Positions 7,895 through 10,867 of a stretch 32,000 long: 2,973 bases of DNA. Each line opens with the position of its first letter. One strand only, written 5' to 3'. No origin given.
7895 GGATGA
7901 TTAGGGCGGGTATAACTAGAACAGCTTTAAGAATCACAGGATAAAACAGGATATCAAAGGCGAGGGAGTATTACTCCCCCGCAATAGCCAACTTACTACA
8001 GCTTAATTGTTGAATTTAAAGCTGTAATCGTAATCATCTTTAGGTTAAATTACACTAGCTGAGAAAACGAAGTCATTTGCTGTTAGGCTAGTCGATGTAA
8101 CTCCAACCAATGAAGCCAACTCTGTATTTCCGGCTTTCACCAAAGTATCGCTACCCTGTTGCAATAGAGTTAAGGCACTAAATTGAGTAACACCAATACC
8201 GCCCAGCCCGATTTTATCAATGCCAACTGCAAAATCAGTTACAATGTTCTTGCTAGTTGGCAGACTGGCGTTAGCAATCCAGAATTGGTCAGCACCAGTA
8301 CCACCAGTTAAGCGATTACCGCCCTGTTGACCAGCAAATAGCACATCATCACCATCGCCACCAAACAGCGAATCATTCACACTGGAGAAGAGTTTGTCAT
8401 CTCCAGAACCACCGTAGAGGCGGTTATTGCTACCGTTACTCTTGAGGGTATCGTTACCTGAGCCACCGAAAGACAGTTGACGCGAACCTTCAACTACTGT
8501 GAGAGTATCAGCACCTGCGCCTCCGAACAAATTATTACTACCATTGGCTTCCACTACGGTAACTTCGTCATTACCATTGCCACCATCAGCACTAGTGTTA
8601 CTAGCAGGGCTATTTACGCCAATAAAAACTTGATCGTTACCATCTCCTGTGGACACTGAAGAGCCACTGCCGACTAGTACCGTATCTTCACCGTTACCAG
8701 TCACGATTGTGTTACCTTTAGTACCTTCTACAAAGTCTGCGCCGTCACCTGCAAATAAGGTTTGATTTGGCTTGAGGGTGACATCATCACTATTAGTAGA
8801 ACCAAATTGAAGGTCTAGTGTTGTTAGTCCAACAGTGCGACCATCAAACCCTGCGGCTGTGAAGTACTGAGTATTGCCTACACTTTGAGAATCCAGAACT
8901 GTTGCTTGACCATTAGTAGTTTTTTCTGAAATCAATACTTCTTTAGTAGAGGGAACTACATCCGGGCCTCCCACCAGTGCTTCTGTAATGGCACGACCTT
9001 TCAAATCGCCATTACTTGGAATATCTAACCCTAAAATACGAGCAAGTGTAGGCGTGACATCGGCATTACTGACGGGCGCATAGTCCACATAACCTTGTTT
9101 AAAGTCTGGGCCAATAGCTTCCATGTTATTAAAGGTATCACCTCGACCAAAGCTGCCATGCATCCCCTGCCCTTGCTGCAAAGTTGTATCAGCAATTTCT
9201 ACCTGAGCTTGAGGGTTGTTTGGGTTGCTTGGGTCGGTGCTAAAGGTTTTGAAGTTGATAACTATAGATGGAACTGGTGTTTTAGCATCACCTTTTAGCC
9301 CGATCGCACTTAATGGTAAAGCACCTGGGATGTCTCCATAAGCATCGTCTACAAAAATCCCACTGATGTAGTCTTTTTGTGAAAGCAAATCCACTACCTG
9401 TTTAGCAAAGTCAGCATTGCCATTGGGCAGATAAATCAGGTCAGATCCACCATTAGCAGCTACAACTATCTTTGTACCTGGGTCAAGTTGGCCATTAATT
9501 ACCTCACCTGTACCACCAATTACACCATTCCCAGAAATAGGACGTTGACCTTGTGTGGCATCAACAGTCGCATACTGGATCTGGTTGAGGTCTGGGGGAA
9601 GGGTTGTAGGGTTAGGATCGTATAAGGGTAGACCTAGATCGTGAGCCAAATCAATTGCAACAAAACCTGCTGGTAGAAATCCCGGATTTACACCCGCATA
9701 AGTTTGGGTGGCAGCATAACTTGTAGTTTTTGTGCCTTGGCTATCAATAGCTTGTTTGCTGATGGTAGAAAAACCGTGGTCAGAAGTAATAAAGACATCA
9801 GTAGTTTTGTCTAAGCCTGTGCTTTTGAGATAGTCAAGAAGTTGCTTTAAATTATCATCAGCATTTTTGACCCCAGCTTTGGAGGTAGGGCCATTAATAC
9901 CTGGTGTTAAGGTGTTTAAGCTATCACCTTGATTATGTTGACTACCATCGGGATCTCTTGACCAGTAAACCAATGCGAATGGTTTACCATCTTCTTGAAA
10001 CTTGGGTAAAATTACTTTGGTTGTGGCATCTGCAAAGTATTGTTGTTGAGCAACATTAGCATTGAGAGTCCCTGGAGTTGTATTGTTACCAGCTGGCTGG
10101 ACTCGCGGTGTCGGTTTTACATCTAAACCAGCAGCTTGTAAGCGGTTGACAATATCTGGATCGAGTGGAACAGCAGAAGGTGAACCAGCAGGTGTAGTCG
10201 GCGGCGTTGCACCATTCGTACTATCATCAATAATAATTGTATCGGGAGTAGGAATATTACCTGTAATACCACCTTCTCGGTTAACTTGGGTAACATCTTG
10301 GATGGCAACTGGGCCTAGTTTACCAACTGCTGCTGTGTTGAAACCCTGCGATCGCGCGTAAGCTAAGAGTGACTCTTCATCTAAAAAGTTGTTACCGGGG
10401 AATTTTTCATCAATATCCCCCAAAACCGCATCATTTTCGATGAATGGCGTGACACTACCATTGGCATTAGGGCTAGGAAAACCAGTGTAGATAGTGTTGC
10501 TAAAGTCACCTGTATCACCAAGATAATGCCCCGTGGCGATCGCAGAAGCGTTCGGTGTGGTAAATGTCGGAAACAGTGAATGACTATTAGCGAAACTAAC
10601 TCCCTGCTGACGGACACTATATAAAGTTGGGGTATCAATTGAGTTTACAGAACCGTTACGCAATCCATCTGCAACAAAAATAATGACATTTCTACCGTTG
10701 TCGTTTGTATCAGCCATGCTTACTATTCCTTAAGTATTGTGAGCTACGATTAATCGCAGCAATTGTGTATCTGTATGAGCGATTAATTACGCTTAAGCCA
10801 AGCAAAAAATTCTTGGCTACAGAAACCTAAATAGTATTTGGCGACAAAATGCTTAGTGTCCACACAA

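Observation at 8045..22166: Three consecutive giant leaderless RTX phosphoesterases form a secreted organic-phosphate scavenging island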

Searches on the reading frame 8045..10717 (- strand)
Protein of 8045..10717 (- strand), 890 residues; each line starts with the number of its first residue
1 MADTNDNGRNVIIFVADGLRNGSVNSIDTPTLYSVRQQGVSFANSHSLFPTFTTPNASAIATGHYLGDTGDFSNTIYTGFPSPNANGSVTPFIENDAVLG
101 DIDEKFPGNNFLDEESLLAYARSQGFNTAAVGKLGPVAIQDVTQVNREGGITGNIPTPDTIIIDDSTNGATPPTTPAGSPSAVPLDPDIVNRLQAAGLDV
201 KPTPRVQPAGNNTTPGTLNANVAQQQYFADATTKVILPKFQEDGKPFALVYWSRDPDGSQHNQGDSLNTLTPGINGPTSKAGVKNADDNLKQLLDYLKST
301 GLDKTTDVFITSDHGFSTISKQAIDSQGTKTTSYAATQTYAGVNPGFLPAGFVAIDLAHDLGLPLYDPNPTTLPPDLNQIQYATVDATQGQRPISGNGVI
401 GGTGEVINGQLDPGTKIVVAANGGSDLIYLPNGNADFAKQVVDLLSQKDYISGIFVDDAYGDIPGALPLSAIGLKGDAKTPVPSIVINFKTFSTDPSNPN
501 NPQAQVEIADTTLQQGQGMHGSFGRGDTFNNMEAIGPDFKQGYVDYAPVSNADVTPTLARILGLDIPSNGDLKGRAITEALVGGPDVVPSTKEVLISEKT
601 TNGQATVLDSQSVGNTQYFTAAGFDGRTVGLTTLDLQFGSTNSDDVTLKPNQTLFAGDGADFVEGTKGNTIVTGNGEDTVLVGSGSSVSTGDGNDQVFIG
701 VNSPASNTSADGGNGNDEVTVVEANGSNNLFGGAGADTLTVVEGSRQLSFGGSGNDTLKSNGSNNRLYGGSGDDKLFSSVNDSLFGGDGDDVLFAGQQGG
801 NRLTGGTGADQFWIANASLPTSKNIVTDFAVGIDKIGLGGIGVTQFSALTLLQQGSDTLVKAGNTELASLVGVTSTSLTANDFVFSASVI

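Call 4: search_protein_families(library=pfam, proteins=[window:8045-10717:-], max_evalue=0.01)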
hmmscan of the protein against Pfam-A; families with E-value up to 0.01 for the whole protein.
window:8045-10717:- (890 aa): 3 families
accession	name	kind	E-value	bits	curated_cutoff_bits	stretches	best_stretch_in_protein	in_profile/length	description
PF01663.27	Phosphodiest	-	2.7e-29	103.3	23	1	11-322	1-227/342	Type I phosphodiesterase / nucleotide pyrophosphatase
PF00884.28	Sulfatase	-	4.1e-11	43.2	25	1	9-332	1-259/301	Sulfatase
PF00353.25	HemolysinCabind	-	9e-10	38.8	23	1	750-777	1-28/36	RTX calcium-binding nonapeptide repeat (4 copies)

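Call 5: search_protein_families(library=ncbifam, proteins=[window:8045-10717:-], max_evalue=0.01)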
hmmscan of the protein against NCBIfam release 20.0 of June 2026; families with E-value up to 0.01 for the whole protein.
window:8045-10717:- (890 aa): 8 families
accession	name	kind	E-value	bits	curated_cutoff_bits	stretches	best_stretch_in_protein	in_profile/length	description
NF033943.0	RTX_toxin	subfamily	3.4e-15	55.3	1000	2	649-759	685-791/930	RTX family hemolysin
NF035945.1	Zn_serralysin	subfamily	1.1e-11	44.6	500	2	769-844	324-401/462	serralysin family metalloprotease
NF046115.1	Ca_rpt_SMc04171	equivalog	1.8e-09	37.3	625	2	752-831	429-509/574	SMc04171 family calcium-binding repeat protein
NF033203.1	entero_EhxA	exception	1.8e-09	36.3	2000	2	721-796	750-825/997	enterohemolysin EhxA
NF053766.1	ZapA_metallo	exception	2.9e-09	36.5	940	1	750-847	334-424/483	ZapA family metalloprotease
NF050046.1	PueAB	exception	8.8e-06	24.4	670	1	767-885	490-615/616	polyurethane esterase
NF010322.0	PRK13759.1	equivalog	0.0022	16.6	481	0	16-64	19-66/486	arylsulfatase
NF045661.1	HdlasePehA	equivalog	0.0033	16.1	900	0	283-315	288-320/506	phosphoric/sulfuric ester hydrolase PehA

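Call 22: search_solved_structures(query=window:8045-10717:-, max_evalue=0.001, show_alignments=2)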
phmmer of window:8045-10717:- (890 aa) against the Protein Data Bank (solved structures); distinct sequences matched with E-value up to 0.001: 11.
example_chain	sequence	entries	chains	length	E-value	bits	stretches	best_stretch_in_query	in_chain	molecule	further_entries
4lqy_A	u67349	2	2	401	6.5e-08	34.5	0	246-323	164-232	Bis(5'-adenosyl)-triphosphatase ENPP4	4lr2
7usl_C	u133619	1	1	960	2.1e-07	32.9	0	727-818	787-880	Bifunctional hemolysin-adenylate cyclase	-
6sus_A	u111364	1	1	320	7e-06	27.8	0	727-818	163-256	Bifunctional hemolysin/adenylate cyclase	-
5tcd_A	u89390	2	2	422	6.4e-05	24.6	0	9-78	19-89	Ectonucleotide pyrophosphatase/phosphodiesterase family member 7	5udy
5vem_A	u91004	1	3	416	9.7e-05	24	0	228-323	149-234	Ectonucleotide pyrophosphatase/phosphodiesterase family member 5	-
9p6c_A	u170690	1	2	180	0.00012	23.8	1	728-818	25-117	Hemolysin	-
7rah_E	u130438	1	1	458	0.00012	23.7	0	719-787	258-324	Bifunctional adenylate cyclase toxin/hemolysin CyaA,Bifunctional adenylate cyclase toxin/h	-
2ml1_A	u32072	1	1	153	0.00025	22.7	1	751-844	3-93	Poly(beta-D-mannuronate) C5 epimerase 6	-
5cvw_A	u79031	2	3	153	0.00039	22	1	729-818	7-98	Bifunctional hemolysin/adenylate cyclase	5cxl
9p0c_A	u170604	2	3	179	0.00042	21.9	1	717-818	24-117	Hemolysin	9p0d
2agm_A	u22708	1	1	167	0.00095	20.8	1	765-844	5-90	Poly(beta-D-mannuronate) C5 epimerase 4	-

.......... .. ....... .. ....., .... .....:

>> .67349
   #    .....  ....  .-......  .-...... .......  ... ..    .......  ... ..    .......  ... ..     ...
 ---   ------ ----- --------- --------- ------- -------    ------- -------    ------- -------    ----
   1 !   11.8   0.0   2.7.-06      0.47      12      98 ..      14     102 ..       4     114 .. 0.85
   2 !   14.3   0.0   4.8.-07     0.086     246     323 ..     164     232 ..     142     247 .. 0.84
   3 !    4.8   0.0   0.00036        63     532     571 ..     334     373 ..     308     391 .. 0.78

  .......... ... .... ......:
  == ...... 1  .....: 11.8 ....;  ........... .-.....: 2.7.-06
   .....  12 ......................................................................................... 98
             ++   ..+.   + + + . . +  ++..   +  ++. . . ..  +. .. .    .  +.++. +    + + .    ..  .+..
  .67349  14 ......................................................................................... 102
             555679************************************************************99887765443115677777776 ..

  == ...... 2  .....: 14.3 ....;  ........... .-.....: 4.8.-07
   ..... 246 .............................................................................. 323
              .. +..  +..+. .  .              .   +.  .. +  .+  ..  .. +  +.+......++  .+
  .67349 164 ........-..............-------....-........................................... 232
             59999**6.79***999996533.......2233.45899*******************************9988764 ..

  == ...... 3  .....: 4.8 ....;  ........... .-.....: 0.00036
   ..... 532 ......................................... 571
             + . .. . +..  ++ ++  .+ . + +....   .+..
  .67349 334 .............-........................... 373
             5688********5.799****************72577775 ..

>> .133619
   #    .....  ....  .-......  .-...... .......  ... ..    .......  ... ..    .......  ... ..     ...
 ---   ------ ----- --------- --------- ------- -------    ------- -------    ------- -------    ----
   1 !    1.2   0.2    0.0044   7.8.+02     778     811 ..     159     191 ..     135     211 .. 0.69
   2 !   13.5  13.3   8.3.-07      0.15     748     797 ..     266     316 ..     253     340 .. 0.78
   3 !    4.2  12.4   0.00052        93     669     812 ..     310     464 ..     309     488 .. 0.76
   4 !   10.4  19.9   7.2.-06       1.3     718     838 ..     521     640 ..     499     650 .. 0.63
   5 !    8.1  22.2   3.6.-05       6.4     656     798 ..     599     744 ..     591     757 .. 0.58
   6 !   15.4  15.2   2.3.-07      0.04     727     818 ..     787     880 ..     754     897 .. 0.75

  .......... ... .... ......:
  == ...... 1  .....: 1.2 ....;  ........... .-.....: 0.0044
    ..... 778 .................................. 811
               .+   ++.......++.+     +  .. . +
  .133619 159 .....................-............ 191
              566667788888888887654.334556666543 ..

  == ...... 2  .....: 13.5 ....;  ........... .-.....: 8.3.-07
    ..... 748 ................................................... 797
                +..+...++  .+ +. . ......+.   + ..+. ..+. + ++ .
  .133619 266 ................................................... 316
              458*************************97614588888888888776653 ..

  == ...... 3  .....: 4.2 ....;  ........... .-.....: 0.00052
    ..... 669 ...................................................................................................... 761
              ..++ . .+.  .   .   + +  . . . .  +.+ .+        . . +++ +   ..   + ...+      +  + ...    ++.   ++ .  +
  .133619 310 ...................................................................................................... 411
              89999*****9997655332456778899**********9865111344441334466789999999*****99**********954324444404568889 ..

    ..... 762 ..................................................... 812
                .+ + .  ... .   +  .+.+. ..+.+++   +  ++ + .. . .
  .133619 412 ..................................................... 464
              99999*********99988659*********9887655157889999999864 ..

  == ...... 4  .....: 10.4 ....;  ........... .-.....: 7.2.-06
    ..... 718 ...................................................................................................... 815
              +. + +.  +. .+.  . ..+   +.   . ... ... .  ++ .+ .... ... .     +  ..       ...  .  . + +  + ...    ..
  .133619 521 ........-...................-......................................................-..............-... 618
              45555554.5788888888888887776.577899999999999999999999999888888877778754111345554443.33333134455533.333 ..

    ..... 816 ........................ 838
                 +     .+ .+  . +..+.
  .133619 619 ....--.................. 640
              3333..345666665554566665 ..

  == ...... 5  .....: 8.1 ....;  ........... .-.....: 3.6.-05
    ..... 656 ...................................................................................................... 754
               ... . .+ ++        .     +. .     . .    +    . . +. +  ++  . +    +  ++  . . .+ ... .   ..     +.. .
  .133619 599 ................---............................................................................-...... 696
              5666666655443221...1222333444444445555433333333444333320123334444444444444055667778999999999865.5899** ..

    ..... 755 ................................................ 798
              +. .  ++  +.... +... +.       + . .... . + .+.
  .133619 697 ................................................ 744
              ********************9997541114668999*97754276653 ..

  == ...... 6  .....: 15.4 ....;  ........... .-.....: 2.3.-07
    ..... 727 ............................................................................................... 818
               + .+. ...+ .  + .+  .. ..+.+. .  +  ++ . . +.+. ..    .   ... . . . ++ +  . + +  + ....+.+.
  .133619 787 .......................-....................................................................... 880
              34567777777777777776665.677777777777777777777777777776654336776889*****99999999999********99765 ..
